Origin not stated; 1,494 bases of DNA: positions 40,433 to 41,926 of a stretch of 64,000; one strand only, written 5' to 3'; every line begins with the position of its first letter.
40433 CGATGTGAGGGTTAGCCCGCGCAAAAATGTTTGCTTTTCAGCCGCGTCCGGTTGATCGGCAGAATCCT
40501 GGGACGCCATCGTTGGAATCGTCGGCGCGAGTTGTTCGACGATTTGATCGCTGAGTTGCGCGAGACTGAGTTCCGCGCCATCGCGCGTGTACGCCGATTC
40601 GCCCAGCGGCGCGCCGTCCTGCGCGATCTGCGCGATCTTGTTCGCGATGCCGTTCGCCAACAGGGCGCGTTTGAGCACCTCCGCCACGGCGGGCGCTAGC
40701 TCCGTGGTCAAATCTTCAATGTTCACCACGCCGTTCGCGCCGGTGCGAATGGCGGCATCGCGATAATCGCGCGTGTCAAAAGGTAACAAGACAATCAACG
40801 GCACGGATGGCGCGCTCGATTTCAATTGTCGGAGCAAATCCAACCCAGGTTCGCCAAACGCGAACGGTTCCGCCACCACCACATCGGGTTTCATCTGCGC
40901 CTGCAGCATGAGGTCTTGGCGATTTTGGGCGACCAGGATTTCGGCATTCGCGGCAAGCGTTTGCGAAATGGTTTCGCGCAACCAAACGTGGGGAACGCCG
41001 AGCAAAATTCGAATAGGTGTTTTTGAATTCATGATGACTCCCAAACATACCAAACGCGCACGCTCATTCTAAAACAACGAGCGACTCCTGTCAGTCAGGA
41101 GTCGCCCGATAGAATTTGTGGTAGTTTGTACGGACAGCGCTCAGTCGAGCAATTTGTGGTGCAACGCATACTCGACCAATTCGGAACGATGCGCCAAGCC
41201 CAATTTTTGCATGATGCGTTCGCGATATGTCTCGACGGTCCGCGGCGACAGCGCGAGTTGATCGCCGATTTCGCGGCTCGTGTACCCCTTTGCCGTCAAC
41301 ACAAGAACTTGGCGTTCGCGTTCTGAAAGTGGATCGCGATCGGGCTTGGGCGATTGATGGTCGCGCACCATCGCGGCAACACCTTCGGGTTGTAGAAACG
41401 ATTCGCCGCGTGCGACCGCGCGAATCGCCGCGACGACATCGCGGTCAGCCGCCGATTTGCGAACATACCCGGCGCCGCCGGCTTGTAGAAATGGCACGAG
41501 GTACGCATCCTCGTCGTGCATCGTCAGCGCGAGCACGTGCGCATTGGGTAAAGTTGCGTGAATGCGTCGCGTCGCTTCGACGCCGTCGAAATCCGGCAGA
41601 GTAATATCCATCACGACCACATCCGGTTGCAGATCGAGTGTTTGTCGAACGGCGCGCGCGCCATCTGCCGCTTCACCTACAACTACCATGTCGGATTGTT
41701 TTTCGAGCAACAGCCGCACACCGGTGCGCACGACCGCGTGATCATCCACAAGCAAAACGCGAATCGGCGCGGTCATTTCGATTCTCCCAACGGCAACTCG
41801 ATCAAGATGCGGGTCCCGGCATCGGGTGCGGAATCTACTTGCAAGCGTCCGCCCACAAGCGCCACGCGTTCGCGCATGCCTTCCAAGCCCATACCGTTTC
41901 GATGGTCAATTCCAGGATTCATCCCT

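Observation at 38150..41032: DmsA-like molybdoenzyme fused to a degenerate receiver domain, with a fossil Tat leader between the two halves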

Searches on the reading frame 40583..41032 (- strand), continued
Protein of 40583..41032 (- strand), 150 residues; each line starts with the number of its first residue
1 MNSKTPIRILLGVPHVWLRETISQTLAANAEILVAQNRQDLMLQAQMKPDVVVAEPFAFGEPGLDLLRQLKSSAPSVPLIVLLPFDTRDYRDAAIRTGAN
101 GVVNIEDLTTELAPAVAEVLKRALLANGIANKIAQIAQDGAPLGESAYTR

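Call 73: find_encoding_contigs(protein=P0362, flank=9000, max_places=1)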
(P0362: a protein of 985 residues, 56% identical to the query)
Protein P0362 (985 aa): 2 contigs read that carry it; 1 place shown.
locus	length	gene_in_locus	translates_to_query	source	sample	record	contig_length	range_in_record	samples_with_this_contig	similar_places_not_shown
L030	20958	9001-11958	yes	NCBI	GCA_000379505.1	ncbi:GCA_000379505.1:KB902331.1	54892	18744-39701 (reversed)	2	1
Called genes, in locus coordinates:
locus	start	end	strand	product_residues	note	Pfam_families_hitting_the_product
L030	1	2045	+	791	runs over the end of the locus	PF10518:TAT_signal (faint), PF04879:Molybdop_Fe4S4 (weak), PF00384:Molybdopterin, PF01568:Molydop_binding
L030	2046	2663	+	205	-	PF13237:Fer4_10 (weak), PF13247:Fer4_11, PF12838:Fer4_7 (weak), PF13187:Fer4_9 (weak), PF00037:Fer4 (weak), PF12797:Fer4_2 (weak), PF13237:Fer4_10, PF13247:Fer4_11, +6 more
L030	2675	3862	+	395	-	PF03916:NrfD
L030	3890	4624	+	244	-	PF02613:Nitrate_red_del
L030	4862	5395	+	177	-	PF12797:Fer4_2 (faint), PF12837:Fer4_6 (faint), PF12838:Fer4_7 (faint), PF13187:Fer4_9 (faint), PF13247:Fer4_11, PF13237:Fer4_10 (weak), PF00037:Fer4 (weak)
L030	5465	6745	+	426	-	PF17853:GGDEF_2, PF13556:HTH_30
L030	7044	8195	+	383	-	PF01590:GAF, PF13185:GAF_2, PF07730:HisKA_3, PF13581:HATPase_c_2 (weak), PF02518:HATPase_c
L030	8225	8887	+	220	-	PF00072:Response_reg, PF00196:GerE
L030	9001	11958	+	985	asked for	PF04879:Molybdop_Fe4S4, PF00384:Molybdopterin, PF01568:Molydop_binding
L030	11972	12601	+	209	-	PF12797:Fer4_2 (weak), PF12838:Fer4_7 (weak), PF13237:Fer4_10, PF13247:Fer4_11, PF13187:Fer4_9 (weak), PF12797:Fer4_2 (weak), PF12837:Fer4_6 (weak), PF13247:Fer4_11, +10 more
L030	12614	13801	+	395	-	PF03916:NrfD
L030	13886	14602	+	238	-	PF02613:Nitrate_red_del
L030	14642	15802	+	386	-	PF12797:Fer4_2 (faint), PF12837:Fer4_6 (faint), PF13183:Fer4_8 (faint), PF13237:Fer4_10 (faint), PF14697:Fer4_21 (weak), PF12838:Fer4_7 (weak), PF25160:LdpA_Fe-S-bd (weak), PF00037:Fer4 (weak), +2 more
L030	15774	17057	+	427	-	PF04205:FMN_bind, PF12801:Fer4_5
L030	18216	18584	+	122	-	PF00083:Sugar_tr, PF07690:MFS_1, PF06779:MFS_4 (weak)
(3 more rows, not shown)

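Call 75: find_encoding_contigs(protein=P0361, flank=9000, max_places=1)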
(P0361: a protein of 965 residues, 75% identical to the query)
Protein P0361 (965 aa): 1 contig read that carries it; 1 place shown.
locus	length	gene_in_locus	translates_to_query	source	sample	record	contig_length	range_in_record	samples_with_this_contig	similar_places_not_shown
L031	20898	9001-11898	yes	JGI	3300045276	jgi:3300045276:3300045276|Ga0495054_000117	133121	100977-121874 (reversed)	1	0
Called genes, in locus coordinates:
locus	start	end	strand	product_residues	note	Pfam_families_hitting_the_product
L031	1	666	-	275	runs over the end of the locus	PF02673:BacA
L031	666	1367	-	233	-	PF12730:ABC2_membrane_4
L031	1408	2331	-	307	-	PF00005:ABC_tran, PF13304:AAA_21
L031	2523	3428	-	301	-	PF00512:HisKA, PF02518:HATPase_c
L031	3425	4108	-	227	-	PF00072:Response_reg, PF00486:Trans_reg_C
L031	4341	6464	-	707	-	PF00756:Esterase, PF06739:SBBP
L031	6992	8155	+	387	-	PF01590:GAF, PF13185:GAF_2, PF07730:HisKA_3, PF02518:HATPase_c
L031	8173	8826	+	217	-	PF00072:Response_reg, PF00196:GerE, PF08281:Sigma70_r4_2 (weak), PF13384:HTH_23 (faint)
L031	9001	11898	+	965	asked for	PF04879:Molybdop_Fe4S4, PF00384:Molybdopterin, PF01568:Molydop_binding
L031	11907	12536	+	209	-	PF12838:Fer4_7 (weak), PF13237:Fer4_10, PF13247:Fer4_11, PF12838:Fer4_7 (weak), PF13187:Fer4_9 (weak), PF12797:Fer4_2 (weak), PF13237:Fer4_10, PF13247:Fer4_11, +6 more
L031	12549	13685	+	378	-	PF03916:NrfD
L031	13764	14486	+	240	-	PF02613:Nitrate_red_del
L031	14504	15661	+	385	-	PF13183:Fer4_8 (faint), PF13484:Fer4_16 (faint), PF14697:Fer4_21 (weak), PF12838:Fer4_7 (weak), PF13187:Fer4_9 (weak), PF25160:LdpA_Fe-S-bd (weak), PF00037:Fer4 (weak), PF12838:Fer4_7 (weak), +1 more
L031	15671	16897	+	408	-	PF04205:FMN_bind, PF12801:Fer4_5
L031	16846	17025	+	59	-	-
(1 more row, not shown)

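Call 81: find_encoding_contigs(protein=P0452, flank=7000, max_places=1)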
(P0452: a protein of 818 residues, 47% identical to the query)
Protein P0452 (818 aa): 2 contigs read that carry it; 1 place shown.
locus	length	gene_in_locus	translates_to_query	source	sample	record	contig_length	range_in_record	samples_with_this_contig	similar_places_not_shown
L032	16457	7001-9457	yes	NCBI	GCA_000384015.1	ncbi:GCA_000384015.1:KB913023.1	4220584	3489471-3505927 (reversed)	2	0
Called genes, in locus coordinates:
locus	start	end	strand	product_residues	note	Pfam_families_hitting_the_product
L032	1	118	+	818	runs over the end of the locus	PF04879:Molybdop_Fe4S4, PF00384:Molybdopterin, PF01568:Molydop_binding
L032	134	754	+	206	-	PF13237:Fer4_10 (weak), PF12838:Fer4_7 (weak), PF13237:Fer4_10 (weak), PF13247:Fer4_11, PF00037:Fer4 (weak), PF12797:Fer4_2 (weak), PF12837:Fer4_6 (weak), PF13247:Fer4_11, +2 more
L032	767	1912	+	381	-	PF03916:NrfD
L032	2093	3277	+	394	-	PF00155:Aminotran_1_2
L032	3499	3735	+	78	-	-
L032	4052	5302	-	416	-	PF00015:MCPsignal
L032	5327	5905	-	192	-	PF00440:TetR_N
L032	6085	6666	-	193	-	-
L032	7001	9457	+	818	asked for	PF10518:TAT_signal (weak), PF04879:Molybdop_Fe4S4, PF00384:Molybdopterin, PF01568:Molydop_binding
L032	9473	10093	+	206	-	PF13237:Fer4_10 (weak), PF12838:Fer4_7 (weak), PF13237:Fer4_10, PF13247:Fer4_11, PF13187:Fer4_9 (weak), PF00037:Fer4 (weak), PF12797:Fer4_2 (weak), PF13247:Fer4_11, +4 more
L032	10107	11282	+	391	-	PF03916:NrfD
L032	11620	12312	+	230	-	PF02613:Nitrate_red_del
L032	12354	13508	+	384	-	PF00037:Fer4 (faint), PF12837:Fer4_6 (faint), PF13237:Fer4_10 (faint), PF14697:Fer4_21 (weak), PF12838:Fer4_7 (weak), PF13187:Fer4_9 (weak), PF25160:LdpA_Fe-S-bd (weak), PF12838:Fer4_7 (weak), +3 more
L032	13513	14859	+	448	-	PF04205:FMN_bind, PF12801:Fer4_5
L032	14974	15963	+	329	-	PF01966:HD, PF13286:HD_assoc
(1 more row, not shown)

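Call 82: find_encoding_contigs(protein=P0445, flank=7000, max_places=1)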
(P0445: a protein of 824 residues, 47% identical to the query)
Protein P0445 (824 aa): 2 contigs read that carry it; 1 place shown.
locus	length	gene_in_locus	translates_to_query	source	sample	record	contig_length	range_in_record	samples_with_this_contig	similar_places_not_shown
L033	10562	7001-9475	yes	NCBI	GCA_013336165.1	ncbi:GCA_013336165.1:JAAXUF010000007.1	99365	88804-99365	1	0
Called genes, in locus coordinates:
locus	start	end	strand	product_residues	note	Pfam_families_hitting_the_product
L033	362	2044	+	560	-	PF00890:FAD_binding_2, PF01266:DAO (faint), PF03486:HI0933_like (faint)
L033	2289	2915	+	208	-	PF14537:Cytochrom_c3_2 (weak)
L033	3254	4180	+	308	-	PF00126:HTH_1, PF03466:LysR_substrate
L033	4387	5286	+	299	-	PF03916:NrfD, PF14589:NrfD_2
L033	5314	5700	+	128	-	PF00392:GntR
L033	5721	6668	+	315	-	PF01145:Band_7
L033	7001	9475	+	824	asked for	PF04879:Molybdop_Fe4S4, PF00384:Molybdopterin, PF01568:Molydop_binding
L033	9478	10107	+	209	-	PF13237:Fer4_10, PF13247:Fer4_11, PF12838:Fer4_7, PF13187:Fer4_9 (weak), PF12797:Fer4_2 (weak), PF12837:Fer4_6 (weak), PF13237:Fer4_10, PF13247:Fer4_11, +7 more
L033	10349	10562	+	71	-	PF03916:NrfD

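Call 86: find_related_loci(query=A4, collection=metagenome_contigs, flank=6000)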
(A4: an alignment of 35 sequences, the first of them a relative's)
Query A4 (985 aa) in metagenome_contigs; peptide patterns used: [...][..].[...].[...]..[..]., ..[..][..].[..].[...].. (x = any residue, [..] = any of these).
600 stretches matched a pattern (row limit reached: there are more); 584 encode a relative of the query (tblastn E <= 1e-3); the best 80 are kept; 80 distinct loci.
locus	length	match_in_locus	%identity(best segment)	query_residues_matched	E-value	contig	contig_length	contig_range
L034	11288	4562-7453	41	18-984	0e+0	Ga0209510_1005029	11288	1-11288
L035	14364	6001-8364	49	175-985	0e+0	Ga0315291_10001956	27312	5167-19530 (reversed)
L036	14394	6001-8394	45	172-983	0e+0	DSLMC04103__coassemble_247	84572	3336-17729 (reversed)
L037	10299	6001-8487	42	175-983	0e+0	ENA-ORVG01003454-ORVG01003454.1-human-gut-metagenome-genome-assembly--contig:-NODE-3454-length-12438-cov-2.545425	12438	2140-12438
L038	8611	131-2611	42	175-983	0e+0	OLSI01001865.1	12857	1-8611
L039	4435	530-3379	38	19-985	0e+0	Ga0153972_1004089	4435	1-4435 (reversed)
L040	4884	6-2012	46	289-984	0e+0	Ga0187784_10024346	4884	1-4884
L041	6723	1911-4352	39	175-984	3e-180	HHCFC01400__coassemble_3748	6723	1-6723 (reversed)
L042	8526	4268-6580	39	213-984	2e-177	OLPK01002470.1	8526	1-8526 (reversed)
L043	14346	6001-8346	39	198-983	2e-172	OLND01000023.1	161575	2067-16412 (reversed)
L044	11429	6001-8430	36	165-985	2e-166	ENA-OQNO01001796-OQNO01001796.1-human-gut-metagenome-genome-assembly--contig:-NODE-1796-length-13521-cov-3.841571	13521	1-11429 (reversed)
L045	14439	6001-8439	37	175-984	1e-158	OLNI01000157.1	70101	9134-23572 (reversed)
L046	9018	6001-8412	36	175-984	1e-152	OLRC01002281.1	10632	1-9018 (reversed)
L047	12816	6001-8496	36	156-984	3e-152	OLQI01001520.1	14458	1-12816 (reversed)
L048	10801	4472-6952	35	163-984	2e-151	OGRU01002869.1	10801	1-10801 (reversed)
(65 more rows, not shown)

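Call 93: predict_structure(alignment_id=A2)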
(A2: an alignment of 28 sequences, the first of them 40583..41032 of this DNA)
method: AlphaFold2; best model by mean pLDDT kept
length: 150 residues; sequences in the alignment: 28
mean_pLDDT: 88.4   pTM: 0.80
mean pLDDT of the five models: 88.4, 87.5, 85.8, 85.1, 84.3
residues with pLDDT >= 90: 104; 70-90: 33; 50-70: 9; < 50: 4
segments of 3 or more residues with pLDDT < 50: none
pLDDT, mean of each block of 10 residues (from residue 1): 77 95 92 95 96 92 88 95 93 95 96 96 83 76 57
secondary structure, 60 per line:
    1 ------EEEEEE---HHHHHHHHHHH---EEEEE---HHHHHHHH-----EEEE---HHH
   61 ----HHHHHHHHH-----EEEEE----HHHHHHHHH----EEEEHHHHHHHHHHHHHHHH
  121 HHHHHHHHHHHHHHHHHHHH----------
elements in order: E7-12 H16-26 E30-34 H38-45 E51-54 H65-73 E79-83 H88-96 E101-104 H105-140

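Call 96: fold_search(model_id=the predicted structure, library=pdb)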
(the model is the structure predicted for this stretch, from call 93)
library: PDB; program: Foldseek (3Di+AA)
matches with E <= 10: 1829; with E <= 0.001: 445
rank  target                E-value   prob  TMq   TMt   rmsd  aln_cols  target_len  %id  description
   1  3bre_B                2.4e-07  1.00  0.76  0.37   2.4       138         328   20  Crystal Structure of P.aeruginosa PA3702 (released 2008-04-01)
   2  4kfc_B                8.1e-07  1.00  0.64  0.44   2.8       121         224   21  Crystal structure of a hyperactive mutant of response regulator KdpE complexed to its promoter DNA (released 2014-02-19)
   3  3eq2_B                1.0e-06  1.00  0.75  0.32   2.3       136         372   24  Structure of Hexagonal Crystal form of Pseudomonas aeruginosa RssB (released 2009-10-20)
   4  4kny_B                1.3e-06  1.00  0.64  0.44   2.8       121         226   21  Crystal structure of the response regulator KdpE complexed to DNA in an active-like conformation (released 2014-02-19)
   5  4kfc_A                1.4e-06  1.00  0.64  0.45   2.8       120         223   22  Crystal structure of a hyperactive mutant of response regulator KdpE complexed to its promoter DNA (released 2014-02-19)
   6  3bre_A                1.6e-06  1.00  0.67  0.34   3.9       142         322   22  Crystal Structure of P.aeruginosa PA3702 (released 2008-04-01)
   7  2pkx_B                2.4e-06  1.00  0.66  0.81   2.3       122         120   21  E.coli response regulator PhoP receiver domain (released 2007-05-22)
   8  5m7o_A                3.3e-06  1.00  0.77  0.27   2.0       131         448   19  Crystal structure of NtrX from Brucella abortus processed with the CrystalDirect automated mounting and cryo-cooling t (released 2017-01-25)
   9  8gc6                  3.3e-06  1.00  0.71  0.85   1.8       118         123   23  1.30 Angstroem crystal structure of the N-terminal domain of BqsR from Pseudomonas aeruginosa (released 2024-04-17)
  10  3cfy                  3.3e-06  1.00  0.73  0.83   2.1       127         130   20  Crystal structure of signal receiver domain of putative Luxo repressor protein from Vibrio parahaemolyticus (released 2008-03-18)
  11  3i5a                  3.3e-06  1.00  0.73  0.37   3.0       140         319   22  Crystal structure of full-length WpsR from Pseudomonas syringae (released 2009-08-18)
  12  1i3c_B                3.5e-06  1.00  0.61  0.65   2.7       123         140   16  RESPONSE REGULATOR FOR CYANOBACTERIAL PHYTOCHROME, RCP1 (released 2002-03-06)
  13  2pkx_A                3.5e-06  1.00  0.62  0.76   2.7       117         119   20  E.coli response regulator PhoP receiver domain (released 2007-05-22)
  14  8vc9_A                3.7e-06  1.00  0.70  0.30   3.7       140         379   17  Hybrid response regulator LvrB from Leptospira / phosphorylated REC form (released 2024-12-18)
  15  3crn_A                3.7e-06  1.00  0.63  0.72   3.3       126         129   16  Crystal structure of response regulator receiver domain protein (CheY-like) from Methanospirillum hungatei JF-1 (released 2008-04-22)
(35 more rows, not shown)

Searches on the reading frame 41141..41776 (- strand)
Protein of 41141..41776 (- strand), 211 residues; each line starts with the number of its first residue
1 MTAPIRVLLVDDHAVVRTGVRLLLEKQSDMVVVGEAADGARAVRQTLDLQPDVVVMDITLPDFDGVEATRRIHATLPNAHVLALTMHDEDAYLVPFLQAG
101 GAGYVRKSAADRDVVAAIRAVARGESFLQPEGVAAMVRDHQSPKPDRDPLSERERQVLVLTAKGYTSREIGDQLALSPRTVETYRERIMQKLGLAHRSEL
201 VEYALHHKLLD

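Call 7: search_protein_families(library=pfam, proteins=[window:41141-41776:-], max_evalue=0.001)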
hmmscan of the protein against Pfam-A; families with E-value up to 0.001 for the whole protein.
window:41141-41776:- (211 aa): 5 families
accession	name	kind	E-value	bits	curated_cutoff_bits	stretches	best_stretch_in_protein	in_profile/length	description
PF00072.30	Response_reg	-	1e-25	90.5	30.2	1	7-119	1-111/111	Response regulator receiver domain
PF00196.25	GerE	-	5.2e-20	71.3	23.5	1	148-204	1-57/57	Bacterial regulatory proteins, luxR family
PF08281.18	Sigma70_r4_2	-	4.9e-08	32.9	25.7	1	150-192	11-54/54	Sigma-70, region 4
PF13384.12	HTH_23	-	0.00018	21.6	24.6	1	151-190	3-43/50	Homeodomain-like domain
PF04545.22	Sigma70_r4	-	0.00018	21.4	24.1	1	150-192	5-48/50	Sigma-70, region 4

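Call 46: search_protein_families(library=ncbifam, proteins=[window:41141-41776:-], max_evalue=0.00001)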
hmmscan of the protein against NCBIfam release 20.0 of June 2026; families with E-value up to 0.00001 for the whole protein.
window:41141-41776:- (211 aa): 78 families (the best 25 are shown)
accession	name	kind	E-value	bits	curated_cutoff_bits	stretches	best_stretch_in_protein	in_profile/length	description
NF052445.1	RespRegMctR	equivalog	4.6e-52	176.4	300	1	4-209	1-204/205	two-component system response regulator MctR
NF007018.1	PRK09483.1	equivalog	7.6e-52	176.1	280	1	5-211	2-210/217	UvrY/SirA/GacA family response regulator transcription factor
NF047785.1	respo_reg_MadR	equivalog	5.2e-46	156.6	300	1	5-206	1-205/209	MadR family response regulator transcription factor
NF011896.0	PRK15369.1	equivalog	5.8e-42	143.7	242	1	5-206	4-206/211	two component system response regulator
NF007935.0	PRK10651.1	equivalog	1e-35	122.9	250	1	3-205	5-211/216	two-component system response regulator NarL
NF007403.0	PRK09935.1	equivalog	2.7e-31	108.8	271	1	4-210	3-210/210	fimbria biosynthesis transcriptional regulator FimZ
NF007685.0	PRK10360.1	equivalog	3e-31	108.8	258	1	5-202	2-190/196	response regulator transcription factor UhpA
NF007708.0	PRK10403.1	equivalog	5.3e-28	97.9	343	1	3-197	5-201/215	nitrate/nitrite response regulator protein NarP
NF007419.0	PRK09958.1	equivalog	2.3e-27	95.9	251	1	8-209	4-203/204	acid-sensing system DNA-binding response regulator EvgA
NF006900.1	PRK09390.1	equivalog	6.5e-26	91.1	255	1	1-207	1-200/203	response regulator FixJ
NF008098.0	PRK10840.1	equivalog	7.3e-23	81.2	235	1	5-203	4-204/216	response regulator transcription factor RcsB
NF001965.0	PRK00742.1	subfamily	1.5e-21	77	293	1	4-111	3-111/357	chemotaxis-specific protein-glutamate methyltransferase CheB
NF041367.1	CheY_Halo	equivalog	1.3e-20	73.9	200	1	7-121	1-113/114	chemotaxis protein CheY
NF009206.0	PRK12555.1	subfamily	1.1e-18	67.3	342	1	5-94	1-90/340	chemotaxis-specific protein-glutamate methyltransferase CheB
NF040749.1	tetrathio_RR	equivalog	2.5e-17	63.2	290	1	7-202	2-186/191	tetrathionate respiration response regulator TtrR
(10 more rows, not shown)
